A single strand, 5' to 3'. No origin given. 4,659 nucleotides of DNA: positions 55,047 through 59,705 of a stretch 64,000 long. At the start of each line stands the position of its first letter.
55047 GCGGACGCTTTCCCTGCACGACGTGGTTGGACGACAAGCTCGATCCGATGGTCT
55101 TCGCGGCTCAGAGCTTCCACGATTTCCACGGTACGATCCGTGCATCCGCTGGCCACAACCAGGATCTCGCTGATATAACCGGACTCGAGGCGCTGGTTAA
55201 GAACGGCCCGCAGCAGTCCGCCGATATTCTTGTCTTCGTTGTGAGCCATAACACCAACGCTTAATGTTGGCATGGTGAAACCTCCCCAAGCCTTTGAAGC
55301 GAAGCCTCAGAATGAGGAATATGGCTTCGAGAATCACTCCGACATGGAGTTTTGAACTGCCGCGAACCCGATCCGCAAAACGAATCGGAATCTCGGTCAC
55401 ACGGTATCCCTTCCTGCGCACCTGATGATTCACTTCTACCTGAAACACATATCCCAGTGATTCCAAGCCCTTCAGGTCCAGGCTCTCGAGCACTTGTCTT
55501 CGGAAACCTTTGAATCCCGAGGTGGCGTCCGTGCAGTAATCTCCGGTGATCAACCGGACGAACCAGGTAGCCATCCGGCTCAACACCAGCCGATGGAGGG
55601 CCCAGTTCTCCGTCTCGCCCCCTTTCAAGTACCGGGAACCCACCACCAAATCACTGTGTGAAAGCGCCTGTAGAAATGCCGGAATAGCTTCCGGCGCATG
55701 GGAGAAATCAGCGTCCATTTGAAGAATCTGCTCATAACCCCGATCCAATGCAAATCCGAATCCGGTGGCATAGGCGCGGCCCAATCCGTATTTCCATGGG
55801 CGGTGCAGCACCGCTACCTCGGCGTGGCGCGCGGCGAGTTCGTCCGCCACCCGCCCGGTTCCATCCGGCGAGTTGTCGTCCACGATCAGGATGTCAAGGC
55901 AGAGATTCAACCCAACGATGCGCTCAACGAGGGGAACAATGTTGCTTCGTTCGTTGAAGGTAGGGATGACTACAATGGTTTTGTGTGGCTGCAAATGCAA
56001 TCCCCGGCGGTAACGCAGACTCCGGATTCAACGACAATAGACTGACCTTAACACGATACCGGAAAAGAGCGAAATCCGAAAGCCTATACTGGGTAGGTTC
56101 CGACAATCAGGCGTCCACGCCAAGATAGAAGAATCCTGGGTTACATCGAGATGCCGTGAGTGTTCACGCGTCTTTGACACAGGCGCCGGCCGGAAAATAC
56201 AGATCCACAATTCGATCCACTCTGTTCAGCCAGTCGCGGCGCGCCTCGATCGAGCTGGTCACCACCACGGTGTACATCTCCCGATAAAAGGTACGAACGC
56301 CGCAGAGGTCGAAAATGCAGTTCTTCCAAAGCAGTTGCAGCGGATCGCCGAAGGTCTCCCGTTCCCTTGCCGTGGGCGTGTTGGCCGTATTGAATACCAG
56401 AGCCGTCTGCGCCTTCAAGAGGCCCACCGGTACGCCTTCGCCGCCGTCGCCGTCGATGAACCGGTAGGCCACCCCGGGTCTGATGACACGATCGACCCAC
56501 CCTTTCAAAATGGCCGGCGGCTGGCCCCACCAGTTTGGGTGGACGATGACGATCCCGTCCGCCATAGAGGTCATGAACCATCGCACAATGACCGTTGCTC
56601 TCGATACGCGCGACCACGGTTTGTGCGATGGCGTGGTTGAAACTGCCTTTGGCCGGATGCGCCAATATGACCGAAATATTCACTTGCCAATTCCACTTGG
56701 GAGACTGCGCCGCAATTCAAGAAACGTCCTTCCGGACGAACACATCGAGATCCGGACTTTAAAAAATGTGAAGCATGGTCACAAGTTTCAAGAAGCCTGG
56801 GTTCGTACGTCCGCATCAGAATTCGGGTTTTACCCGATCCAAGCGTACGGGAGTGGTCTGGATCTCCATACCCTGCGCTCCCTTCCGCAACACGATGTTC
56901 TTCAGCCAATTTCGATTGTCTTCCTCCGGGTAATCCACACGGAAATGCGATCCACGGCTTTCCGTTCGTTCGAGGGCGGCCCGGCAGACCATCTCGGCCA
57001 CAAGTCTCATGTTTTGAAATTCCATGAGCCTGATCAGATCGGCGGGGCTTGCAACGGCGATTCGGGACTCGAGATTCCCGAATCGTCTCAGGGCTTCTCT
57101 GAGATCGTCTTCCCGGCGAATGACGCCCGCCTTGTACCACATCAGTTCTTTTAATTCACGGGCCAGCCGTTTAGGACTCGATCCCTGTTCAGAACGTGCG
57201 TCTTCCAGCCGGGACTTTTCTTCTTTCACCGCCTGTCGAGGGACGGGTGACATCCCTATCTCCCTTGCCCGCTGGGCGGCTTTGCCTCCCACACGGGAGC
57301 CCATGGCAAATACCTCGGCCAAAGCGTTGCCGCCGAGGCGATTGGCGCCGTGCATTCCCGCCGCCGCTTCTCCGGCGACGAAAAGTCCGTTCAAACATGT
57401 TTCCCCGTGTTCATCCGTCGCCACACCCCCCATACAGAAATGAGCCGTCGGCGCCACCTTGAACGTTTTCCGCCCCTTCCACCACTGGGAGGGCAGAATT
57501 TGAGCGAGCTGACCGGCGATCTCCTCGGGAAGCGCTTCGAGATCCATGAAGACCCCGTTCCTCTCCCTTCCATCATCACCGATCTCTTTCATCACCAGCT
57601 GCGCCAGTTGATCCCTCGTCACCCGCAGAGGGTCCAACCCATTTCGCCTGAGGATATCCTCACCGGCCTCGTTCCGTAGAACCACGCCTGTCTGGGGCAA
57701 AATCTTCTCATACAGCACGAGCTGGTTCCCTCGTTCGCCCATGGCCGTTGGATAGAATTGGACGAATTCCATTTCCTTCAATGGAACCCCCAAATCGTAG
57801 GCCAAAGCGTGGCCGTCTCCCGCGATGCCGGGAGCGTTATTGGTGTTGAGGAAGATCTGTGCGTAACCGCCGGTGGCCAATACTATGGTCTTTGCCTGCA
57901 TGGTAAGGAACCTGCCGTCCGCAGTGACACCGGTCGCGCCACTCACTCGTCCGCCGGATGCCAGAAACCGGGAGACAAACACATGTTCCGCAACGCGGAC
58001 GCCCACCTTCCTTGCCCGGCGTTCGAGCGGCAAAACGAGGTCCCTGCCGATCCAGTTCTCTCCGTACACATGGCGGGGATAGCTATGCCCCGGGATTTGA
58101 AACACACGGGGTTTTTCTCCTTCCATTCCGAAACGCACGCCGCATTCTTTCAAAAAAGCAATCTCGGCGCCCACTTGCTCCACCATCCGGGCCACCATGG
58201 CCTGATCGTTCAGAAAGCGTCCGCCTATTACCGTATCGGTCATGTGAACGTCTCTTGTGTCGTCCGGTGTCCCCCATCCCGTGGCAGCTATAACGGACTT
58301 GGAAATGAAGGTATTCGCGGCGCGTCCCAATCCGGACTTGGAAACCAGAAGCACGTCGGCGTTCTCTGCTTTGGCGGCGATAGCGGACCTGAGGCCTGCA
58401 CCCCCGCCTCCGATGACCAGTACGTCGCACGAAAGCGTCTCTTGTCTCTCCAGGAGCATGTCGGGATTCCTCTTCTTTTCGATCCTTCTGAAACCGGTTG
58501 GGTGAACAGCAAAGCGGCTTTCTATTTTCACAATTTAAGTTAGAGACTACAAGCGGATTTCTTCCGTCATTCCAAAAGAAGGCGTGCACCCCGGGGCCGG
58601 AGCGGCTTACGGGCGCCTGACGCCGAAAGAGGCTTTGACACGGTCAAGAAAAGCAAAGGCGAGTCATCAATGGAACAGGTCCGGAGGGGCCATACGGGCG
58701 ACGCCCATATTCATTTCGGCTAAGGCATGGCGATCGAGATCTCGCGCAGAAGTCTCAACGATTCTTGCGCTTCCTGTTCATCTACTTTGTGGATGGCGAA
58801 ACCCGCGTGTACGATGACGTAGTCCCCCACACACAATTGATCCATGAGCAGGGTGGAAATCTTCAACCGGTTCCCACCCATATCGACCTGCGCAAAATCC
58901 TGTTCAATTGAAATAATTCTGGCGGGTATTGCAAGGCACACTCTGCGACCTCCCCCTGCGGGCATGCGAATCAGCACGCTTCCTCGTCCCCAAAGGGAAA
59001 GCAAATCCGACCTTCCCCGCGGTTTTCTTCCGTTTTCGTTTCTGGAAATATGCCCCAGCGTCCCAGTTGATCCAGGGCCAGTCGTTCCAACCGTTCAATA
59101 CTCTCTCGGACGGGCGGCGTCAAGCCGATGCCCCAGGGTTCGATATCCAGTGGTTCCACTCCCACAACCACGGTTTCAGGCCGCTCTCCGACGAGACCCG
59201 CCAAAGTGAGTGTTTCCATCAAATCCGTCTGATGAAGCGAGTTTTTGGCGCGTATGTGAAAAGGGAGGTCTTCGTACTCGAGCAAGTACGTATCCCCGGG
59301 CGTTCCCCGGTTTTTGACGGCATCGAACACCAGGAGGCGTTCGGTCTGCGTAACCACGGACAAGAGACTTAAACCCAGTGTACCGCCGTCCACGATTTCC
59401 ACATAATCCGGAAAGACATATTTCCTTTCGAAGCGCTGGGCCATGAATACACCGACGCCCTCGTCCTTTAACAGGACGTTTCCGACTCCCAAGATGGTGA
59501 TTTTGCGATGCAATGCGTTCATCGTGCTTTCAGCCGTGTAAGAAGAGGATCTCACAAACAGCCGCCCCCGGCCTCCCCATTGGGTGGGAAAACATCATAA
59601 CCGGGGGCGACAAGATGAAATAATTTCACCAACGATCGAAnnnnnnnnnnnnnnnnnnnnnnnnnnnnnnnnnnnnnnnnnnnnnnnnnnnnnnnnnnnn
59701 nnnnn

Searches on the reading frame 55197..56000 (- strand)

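Call 69: search_protein_families(library=pfam, proteins=[window:55197-56000:-], max_evalue=0.00001)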
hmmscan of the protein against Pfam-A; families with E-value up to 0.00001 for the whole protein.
window:55197-56000:- (267 aa): 1 family
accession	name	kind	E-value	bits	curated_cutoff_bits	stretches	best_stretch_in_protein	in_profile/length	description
PF00535.33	Glycos_transf_2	-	7.4e-27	94.8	23.3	1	10-173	2-166/168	Glycosyl transferase family 2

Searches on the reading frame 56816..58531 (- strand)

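Call 69: search_protein_families(library=pfam, proteins=[window:56816-58531:-], max_evalue=0.00001)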
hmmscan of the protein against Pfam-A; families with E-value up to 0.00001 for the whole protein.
window:56816-58531:- (571 aa): 5 families
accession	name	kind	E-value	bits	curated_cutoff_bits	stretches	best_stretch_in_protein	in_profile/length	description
PF00890.30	FAD_binding_2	-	3.3e-60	204.9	20.4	1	36-404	1-414/414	FAD binding domain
PF02910.25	Succ_DH_flav_C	-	3.4e-25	88.9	20.8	1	458-569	2-125/130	Fumarate reductase flavoprotein C-term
PF07992.20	Pyr_redox_2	-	1.2e-09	38.5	26.1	1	36-236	2-119/291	Pyridine nucleotide-disulphide oxidoreductase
PF03486.20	HI0933_like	-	2.6e-09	37.3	50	1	36-415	2-242/244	HI0933-like protein Rossmann domain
PF01266.30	DAO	-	3.2e-09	37.2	27.9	0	163-245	149-231/353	FAD dependent oxidoreductase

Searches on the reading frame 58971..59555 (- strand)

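Call 69: search_protein_families(library=pfam, proteins=[window:58971-59555:-], max_evalue=0.00001)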
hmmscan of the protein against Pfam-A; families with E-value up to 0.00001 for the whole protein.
window:58971-59555:- (194 aa): 1 family
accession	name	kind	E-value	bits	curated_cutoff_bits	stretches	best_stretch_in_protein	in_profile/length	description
PF01750.23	HycI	-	1.3e-29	103.1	23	1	38-162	3-129/130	Hydrogenase maturation protease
